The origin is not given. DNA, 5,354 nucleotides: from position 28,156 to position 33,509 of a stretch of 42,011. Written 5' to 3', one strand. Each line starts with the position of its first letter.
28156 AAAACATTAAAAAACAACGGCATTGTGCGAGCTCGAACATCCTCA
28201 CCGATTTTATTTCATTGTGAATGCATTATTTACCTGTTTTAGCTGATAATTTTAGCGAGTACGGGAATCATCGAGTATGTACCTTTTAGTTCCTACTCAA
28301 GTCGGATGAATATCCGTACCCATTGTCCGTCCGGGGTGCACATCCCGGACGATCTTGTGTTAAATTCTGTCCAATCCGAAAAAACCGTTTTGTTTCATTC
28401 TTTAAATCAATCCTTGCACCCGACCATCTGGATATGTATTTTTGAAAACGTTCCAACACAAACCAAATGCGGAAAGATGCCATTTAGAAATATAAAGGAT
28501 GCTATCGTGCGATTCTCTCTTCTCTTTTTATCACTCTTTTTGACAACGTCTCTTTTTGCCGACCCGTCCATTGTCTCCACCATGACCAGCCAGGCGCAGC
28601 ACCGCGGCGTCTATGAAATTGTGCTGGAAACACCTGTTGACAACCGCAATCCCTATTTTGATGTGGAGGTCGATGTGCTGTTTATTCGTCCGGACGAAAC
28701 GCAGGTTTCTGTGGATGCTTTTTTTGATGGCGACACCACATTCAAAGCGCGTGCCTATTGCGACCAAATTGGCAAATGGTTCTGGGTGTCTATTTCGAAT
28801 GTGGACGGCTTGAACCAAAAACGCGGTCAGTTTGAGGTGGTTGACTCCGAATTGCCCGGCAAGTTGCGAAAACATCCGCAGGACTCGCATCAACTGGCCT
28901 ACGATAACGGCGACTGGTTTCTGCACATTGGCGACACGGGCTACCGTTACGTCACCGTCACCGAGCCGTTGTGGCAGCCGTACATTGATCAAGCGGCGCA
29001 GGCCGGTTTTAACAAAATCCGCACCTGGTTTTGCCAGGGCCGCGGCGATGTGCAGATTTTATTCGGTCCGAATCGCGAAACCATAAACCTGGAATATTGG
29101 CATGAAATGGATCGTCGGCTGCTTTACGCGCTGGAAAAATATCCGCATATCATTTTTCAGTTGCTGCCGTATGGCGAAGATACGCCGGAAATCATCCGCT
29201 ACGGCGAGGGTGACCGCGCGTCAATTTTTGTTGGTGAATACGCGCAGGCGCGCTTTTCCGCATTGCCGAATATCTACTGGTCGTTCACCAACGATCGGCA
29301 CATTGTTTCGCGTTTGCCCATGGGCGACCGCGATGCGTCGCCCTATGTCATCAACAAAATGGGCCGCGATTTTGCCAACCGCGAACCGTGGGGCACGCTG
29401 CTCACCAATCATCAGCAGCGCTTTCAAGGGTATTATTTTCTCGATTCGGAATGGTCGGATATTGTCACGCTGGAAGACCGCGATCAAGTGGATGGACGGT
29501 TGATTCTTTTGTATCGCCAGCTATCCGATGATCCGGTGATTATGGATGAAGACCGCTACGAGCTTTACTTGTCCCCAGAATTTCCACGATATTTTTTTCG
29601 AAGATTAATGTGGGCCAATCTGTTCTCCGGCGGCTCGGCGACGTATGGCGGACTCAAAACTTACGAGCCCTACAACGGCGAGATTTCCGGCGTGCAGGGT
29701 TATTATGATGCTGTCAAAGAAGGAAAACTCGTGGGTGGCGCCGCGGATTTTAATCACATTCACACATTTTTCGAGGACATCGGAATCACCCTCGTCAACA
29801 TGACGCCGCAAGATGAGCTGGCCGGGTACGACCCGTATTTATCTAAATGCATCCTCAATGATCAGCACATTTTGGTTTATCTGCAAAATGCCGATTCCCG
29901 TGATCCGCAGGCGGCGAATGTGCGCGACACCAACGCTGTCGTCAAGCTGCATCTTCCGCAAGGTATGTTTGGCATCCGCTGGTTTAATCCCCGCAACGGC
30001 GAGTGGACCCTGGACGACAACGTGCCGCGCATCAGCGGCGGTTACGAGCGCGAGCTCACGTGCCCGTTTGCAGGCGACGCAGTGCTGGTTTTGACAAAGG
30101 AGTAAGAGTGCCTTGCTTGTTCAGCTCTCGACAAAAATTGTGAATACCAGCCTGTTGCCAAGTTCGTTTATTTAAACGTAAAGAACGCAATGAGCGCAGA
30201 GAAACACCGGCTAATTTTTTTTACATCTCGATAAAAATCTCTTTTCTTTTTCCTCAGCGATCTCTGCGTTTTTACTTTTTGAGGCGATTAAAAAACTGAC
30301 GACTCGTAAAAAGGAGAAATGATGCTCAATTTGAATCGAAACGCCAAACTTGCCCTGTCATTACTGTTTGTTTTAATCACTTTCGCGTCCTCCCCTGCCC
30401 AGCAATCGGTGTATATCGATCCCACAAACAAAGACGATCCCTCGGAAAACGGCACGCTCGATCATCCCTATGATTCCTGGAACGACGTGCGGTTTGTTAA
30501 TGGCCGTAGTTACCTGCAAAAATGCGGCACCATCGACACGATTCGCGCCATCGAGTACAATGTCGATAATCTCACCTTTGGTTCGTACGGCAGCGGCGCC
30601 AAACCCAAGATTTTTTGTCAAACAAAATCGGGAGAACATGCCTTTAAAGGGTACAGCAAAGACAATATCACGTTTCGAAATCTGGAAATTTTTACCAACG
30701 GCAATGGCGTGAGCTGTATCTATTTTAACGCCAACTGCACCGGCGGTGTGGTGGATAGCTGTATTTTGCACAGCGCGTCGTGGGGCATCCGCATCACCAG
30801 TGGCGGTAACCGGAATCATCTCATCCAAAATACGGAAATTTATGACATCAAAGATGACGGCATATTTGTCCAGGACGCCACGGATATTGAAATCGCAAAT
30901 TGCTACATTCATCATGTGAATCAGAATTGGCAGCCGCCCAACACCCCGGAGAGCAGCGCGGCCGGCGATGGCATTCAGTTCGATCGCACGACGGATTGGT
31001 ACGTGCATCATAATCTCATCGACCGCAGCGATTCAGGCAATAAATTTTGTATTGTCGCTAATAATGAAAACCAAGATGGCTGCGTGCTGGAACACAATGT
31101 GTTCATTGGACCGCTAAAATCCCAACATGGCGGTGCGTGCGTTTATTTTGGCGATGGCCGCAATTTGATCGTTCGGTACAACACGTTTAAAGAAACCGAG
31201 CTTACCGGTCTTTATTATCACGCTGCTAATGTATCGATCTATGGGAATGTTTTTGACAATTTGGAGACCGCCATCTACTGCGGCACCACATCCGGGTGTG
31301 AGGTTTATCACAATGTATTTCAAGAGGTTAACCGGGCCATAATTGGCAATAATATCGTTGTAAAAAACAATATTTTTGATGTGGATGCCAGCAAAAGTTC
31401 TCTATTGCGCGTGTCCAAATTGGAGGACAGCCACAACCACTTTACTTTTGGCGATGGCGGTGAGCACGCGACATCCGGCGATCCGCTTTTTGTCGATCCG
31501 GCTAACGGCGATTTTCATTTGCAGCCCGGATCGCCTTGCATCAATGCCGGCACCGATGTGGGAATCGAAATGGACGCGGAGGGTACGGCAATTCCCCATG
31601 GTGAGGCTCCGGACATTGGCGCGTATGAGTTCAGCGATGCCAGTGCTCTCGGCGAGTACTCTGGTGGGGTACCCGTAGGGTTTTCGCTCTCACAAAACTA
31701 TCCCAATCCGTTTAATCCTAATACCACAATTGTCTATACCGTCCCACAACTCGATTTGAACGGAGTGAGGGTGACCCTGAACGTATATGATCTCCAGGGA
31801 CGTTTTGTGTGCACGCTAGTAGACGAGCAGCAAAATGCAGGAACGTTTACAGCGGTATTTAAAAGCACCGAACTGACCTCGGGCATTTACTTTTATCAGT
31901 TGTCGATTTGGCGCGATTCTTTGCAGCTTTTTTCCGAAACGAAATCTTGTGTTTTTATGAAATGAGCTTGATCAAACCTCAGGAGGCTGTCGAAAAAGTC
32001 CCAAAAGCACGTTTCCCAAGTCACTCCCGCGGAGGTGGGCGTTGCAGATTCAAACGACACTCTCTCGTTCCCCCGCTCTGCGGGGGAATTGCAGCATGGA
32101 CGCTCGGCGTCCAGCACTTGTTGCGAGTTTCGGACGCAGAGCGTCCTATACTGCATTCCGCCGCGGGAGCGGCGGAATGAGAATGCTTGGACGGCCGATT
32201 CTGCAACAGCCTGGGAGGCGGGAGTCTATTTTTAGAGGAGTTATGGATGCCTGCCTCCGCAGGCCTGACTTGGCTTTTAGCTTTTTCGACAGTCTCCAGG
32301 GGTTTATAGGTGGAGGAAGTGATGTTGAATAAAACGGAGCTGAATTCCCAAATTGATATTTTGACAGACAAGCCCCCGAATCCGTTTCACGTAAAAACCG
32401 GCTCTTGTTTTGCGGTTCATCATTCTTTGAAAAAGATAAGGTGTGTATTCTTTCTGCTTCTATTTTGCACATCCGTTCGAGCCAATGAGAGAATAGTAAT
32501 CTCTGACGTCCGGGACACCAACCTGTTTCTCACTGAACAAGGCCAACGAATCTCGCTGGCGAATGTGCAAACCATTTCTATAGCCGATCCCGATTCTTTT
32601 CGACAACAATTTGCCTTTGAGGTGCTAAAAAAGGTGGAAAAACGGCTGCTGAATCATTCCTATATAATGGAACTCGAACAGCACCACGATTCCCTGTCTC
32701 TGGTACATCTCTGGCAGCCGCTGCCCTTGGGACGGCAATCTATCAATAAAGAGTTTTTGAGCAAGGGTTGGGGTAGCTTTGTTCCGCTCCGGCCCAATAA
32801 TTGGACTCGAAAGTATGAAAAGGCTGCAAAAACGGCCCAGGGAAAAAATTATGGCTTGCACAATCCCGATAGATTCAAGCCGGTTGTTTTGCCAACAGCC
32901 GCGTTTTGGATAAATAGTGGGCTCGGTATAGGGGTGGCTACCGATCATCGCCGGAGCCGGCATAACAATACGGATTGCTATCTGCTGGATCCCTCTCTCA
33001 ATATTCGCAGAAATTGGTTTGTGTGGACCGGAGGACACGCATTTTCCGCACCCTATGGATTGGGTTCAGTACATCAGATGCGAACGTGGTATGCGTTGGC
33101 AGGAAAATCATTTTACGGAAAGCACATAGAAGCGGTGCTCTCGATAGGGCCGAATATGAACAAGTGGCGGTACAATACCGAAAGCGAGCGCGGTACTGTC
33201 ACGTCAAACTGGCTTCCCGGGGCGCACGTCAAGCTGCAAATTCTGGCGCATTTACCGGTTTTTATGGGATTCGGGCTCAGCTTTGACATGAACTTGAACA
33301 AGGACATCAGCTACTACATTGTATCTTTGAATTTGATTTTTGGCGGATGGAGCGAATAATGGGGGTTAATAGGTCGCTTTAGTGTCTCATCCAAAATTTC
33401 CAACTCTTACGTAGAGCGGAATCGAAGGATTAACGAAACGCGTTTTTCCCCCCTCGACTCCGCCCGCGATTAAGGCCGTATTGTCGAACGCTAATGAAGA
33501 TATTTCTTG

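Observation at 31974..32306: Roughly 330-bp MITE-like palindromic element with a GC-rich four-hairpin core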

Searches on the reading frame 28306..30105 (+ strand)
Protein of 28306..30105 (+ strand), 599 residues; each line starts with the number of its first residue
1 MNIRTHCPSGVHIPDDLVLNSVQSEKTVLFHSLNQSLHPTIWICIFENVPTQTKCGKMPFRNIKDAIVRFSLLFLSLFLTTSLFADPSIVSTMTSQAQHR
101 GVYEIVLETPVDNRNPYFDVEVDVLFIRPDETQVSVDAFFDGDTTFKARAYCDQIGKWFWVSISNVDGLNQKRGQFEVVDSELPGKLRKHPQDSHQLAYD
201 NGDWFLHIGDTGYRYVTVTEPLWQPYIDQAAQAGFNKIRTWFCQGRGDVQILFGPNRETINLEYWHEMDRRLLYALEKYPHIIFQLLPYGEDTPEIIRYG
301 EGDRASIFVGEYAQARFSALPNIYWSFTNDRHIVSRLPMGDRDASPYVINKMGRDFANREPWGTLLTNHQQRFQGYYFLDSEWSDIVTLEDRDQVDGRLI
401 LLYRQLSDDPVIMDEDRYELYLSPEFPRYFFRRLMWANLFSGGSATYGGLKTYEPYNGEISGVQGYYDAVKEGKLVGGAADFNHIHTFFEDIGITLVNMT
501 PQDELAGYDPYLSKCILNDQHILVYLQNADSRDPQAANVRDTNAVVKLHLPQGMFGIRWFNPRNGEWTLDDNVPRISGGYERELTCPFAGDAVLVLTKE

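Call 14: search_protein_families(library=pfam, proteins=[window:28306-30105:+])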
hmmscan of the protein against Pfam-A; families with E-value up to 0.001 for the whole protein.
window:28306-30105:+ (599 aa): 2 families
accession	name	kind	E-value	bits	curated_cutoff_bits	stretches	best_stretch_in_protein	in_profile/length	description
PF13204.13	Apiosidase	-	2.9e-12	47.3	26.5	1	193-451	3-280/320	Apiosidase-like, catalytic domain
PF16586.11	DUF5060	-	1.4e-10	41.7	27.2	1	102-164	7-69/70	Domain of unknown function (DUF5060)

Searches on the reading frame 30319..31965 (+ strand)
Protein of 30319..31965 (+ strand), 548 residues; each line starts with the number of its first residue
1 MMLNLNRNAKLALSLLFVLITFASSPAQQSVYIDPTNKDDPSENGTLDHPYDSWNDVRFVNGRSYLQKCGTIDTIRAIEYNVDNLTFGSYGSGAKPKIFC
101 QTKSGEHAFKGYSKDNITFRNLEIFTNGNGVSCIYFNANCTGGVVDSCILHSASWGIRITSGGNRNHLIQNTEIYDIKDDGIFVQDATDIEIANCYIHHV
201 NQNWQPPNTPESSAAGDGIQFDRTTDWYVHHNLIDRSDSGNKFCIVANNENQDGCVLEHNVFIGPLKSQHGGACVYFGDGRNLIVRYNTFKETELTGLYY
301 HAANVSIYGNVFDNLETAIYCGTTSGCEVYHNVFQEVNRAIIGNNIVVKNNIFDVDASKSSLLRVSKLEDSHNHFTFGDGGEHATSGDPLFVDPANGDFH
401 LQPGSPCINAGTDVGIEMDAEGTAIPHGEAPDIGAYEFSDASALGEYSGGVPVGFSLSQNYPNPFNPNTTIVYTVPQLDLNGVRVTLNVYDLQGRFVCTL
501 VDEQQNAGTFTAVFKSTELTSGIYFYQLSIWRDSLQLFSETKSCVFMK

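Call 14: search_protein_families(library=pfam, proteins=[window:30319-31965:+])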
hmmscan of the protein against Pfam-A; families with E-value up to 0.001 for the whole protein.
window:30319-31965:+ (548 aa): 3 families
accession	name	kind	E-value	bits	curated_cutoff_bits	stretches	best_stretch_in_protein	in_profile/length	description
PF13229.12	Beta_helix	-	7.9e-12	45.5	25.9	2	114-263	8-135/158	Right handed beta helix region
PF18962.6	Por_Secre_tail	-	4.4e-07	30.5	27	1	461-529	2-63/75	Secretion system C-terminal sorting domain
PF05048.19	NosD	-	2e-06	27.8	23.6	0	257-342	95-178/212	Periplasmic copper-binding protein (NosD)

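Call 25: find_encoding_contigs(protein=window:30319-31965:+, flank=10000, max_places=10)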
Protein window:30319-31965:+ (548 aa): no gene with exactly this product is on record in the collection.

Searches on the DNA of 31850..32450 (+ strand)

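Call 7: search_rna_families(source=window, start=31850, end=32450, threshold=evalue, max_evalue=10, show_alignments=2)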
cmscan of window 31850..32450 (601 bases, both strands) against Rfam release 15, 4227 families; matches with E-value up to 10: 6.
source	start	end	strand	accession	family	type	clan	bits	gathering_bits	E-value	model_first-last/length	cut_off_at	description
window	32149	32241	-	RF02344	ar14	Gene; sRNA;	-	20.7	58.8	0.11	1-123/123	no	Alphaproteobacterial ar14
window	31926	31958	-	RF01376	CRISPR-DR63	Gene; CRISPR;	CL00015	18.3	37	4.4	1-37/37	no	CRISPR RNA direct repeat element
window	32152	32205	+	RF02808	PyrR210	Gene; snRNA; snoRNA; HACA-box;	-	16.7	59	1.2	1-59/59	no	Pyrobaculum sRNA 210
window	32066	32160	-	RF02954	DUF3577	Cis-reg;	-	16.3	42.6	2.3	1-105/105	no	DUF3577 RNA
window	32317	32370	+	RF01648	ceN65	Gene; snRNA; snoRNA; CD-box;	-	15.1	48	2.2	1-65/65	no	Caenorhabditis snoRNA ceN65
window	31877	31908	+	RF02292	TtnuCD16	Gene; snRNA; snoRNA; CD-box;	-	12.7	75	7.9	27-58/58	no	Tetrahymena snoRNA TtnuCD16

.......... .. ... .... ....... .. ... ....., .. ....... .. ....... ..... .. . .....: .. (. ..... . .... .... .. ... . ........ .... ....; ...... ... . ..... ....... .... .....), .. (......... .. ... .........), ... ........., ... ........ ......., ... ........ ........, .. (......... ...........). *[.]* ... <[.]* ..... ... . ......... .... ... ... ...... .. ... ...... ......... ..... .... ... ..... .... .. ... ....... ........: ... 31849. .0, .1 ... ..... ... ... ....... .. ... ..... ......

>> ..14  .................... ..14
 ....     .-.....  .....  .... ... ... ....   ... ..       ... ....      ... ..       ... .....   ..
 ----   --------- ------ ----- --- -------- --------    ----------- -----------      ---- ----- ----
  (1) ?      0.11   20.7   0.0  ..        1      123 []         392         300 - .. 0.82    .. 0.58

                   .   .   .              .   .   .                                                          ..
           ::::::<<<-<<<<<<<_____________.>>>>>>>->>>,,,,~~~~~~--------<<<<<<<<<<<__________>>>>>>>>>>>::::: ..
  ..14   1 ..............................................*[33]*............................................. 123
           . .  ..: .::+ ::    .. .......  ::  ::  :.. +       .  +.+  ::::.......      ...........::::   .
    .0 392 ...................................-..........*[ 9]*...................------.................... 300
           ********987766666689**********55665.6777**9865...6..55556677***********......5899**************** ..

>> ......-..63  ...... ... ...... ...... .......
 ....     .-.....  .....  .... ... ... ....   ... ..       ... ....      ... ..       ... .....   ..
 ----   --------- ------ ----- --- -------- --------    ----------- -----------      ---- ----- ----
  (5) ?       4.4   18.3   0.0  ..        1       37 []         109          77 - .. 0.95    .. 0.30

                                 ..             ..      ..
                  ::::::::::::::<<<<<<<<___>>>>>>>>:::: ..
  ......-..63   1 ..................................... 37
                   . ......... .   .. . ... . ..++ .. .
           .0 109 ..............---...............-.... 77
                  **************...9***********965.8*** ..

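Call 70: search_dna_similar(query=window:31966-32312:+, collection=plasmids, mode=distant, max_evalue=0.01, max_rows=10)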
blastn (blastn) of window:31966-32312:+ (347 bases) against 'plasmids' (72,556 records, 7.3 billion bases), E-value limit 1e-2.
No match.

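Call 71: search_dna_similar(query=window:31966-32312:+, collection=phages, mode=distant, max_evalue=0.01, max_rows=10)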
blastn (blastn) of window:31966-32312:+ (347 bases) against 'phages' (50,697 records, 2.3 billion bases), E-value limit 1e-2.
No match.

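Call 97: search_dna_similar(query=window:31966-32312:+, collection=ecoli_genomes, mode=distant, max_evalue=0.01, max_rows=5)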
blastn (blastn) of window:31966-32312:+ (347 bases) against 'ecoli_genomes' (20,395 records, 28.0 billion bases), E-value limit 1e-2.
No match.

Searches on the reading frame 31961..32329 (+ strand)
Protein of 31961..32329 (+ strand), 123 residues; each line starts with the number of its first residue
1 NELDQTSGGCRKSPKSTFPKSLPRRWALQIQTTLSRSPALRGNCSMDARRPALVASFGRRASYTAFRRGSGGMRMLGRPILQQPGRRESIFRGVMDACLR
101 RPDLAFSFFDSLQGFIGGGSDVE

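Call 55: find_homologous_proteins(query=A1, max_evalue=10)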
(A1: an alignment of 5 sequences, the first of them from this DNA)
Query A1 (5 sequences) (123 aa, profile of the alignment): 3 proteins with E <= 10 among 775 candidates.
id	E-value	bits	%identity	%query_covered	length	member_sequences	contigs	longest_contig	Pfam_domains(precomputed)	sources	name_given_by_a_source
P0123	2.1e-20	90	66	24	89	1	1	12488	-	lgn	-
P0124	2.7e-9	55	74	22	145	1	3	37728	-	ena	-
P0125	7.0e+0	24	50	23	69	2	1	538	-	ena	-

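Call 56: find_encoding_contigs(protein=P0123, flank=10000, max_places=10)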
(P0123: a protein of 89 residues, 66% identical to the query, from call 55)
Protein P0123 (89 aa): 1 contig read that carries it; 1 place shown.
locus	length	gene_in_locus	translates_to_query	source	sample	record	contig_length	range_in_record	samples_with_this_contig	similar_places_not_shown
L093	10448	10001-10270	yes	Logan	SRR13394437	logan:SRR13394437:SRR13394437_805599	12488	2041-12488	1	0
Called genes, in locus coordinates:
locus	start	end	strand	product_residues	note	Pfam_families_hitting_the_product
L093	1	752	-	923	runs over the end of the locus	PF16328:DUF4961, PF00128:Alpha-amylase, PF18962:Por_Secre_tail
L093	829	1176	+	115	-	PF01035:DNA_binding_1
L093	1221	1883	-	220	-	PF00730:HhH-GPD, PF10576:EndIII_4Fe-2S (faint)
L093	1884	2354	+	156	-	PF06177:QueT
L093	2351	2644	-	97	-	PF01248:Ribosomal_L7Ae (weak)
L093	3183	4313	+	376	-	-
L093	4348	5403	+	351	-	PF02518:HATPase_c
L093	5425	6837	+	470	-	PF00072:Response_reg, PF00158:Sigma54_activat, PF14532:Sigma54_activ_2, PF07728:AAA_5, PF25601:AAA_lid_14, PF02954:HTH_8 (weak)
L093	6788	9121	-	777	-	PF03176:MMPL, PF00873:ACR_tran (faint), PF03176:MMPL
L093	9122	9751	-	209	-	PF00440:TetR_N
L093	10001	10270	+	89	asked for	-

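Call 57: find_encoding_contigs(protein=P0124, flank=10000, max_places=10)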
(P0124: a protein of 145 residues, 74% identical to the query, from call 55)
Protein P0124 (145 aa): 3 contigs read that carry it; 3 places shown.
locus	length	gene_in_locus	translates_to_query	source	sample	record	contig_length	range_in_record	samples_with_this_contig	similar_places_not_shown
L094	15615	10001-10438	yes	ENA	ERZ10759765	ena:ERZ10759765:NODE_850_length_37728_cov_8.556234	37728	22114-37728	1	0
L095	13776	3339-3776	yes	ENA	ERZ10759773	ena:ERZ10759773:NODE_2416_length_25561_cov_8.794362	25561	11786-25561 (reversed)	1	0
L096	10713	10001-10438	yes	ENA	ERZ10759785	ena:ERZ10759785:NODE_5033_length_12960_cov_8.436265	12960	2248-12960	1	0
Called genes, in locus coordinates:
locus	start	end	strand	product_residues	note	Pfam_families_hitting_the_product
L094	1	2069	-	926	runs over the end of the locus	PF13424:TPR_12 (faint), PF13525:YfiO (faint), PF14559:TPR_19 (faint), PF00515:TPR_1 (faint), PF07719:TPR_2 (faint), PF13174:TPR_6 (weak), PF13428:TPR_14 (faint), PF13432:TPR_16 (weak)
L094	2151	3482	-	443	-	PF12895:ANAPC3 (faint), PF13174:TPR_6 (faint), PF13428:TPR_14 (faint), PF14559:TPR_19 (faint), PF00515:TPR_1 (faint), PF07719:TPR_2 (faint), PF25063:ARM_TT21_C (weak), PF13432:TPR_16, +9 more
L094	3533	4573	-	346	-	-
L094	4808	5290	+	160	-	-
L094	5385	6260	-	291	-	PF02826:2-Hacid_dh_C (weak), PF03446:NAD_binding_2, PF03807:F420_oxidored (weak), PF14833:NAD_binding_11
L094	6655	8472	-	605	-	PF00801:PKD, PF18911:PKD_4, PF22352:K319L-like_PKD (faint), PF08329:ChitinaseA_N (faint), PF00801:PKD, PF18911:PKD_4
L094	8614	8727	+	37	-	-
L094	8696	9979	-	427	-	PF00202:Aminotran_3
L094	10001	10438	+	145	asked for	-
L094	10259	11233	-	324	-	PF00490:ALAD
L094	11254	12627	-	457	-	PF01266:DAO, PF01593:Amino_oxidase, PF07992:Pyr_redox_2 (faint), PF13450:NAD_binding_8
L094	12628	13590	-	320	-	PF00762:Ferrochelatase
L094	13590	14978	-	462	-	PF04055:Radical_SAM, PF06969:HemN_C (weak)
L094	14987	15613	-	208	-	?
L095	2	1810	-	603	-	?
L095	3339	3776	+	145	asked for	-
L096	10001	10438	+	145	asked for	-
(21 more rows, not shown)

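Call 73: find_encoding_contigs(protein=P0125, flank=10000)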
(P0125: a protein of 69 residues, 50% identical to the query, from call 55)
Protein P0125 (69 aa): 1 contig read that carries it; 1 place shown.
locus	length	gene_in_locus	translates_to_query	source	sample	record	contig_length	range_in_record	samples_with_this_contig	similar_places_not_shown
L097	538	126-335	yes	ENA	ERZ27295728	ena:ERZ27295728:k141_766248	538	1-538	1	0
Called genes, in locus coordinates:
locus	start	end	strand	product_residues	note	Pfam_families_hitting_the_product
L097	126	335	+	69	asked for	-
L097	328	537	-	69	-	?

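Call 93: search_protein_representatives(protein=window:31961-32329:+)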
Query: 123 residues. Proteins with E-value up to 0.001 (for the whole library): 1; up to 1e-10: 0; up to 1e-30: 0. The best 1 are listed.
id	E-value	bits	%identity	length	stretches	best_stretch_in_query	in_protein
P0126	1.2e-04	38.3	39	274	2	1-68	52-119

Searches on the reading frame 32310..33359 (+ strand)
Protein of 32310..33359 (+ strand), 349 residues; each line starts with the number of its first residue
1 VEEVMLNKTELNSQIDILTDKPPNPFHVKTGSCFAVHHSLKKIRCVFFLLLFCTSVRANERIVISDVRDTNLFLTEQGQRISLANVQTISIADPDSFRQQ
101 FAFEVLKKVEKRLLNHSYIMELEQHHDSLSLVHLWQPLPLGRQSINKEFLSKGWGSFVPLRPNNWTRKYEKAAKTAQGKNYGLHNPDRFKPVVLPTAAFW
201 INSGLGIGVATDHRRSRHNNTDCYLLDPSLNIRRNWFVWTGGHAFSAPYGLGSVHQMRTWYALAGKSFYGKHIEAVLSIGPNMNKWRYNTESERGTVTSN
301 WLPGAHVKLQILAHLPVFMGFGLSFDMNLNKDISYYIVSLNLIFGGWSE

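Call 14: search_protein_families(library=pfam, proteins=[window:32310-33359:+])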
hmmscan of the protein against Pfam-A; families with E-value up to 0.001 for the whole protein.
window:32310-33359:+ (349 aa): 0 families

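Call 36: find_homologous_proteins(query=window:32313-33359:+)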
Query window:32313-33359:+ (348 aa): 2 proteins with E <= 0.001 among 1336 candidates.
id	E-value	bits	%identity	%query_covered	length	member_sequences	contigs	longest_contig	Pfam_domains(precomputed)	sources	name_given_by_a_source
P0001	3.7e-212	722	90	99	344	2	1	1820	-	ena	-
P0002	5.3e-69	251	52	62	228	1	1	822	-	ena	-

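Call 37: find_encoding_contigs(protein=P0001, flank=10000)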
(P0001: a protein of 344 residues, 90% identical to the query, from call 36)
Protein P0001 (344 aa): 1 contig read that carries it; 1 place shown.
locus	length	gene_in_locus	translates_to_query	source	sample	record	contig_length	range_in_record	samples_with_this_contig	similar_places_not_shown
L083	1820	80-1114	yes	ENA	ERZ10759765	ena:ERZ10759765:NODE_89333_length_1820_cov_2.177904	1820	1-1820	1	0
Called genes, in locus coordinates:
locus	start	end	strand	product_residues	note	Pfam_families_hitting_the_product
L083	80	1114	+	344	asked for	-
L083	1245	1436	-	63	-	-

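Call 38: find_encoding_contigs(protein=P0002, flank=10000)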
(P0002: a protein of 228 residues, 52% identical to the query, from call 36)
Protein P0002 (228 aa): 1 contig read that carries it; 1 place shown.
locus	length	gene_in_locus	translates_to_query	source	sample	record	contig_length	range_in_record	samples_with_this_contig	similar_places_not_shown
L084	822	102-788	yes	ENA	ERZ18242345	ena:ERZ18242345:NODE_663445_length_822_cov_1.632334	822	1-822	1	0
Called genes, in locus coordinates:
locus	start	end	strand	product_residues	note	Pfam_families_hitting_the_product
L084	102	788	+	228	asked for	-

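Call 81: search_protein_families(library=pfam, proteins=[window:32313-33359:+], max_evalue=0.01)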
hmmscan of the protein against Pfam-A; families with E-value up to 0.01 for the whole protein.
window:32313-33359:+ (348 aa): 0 families
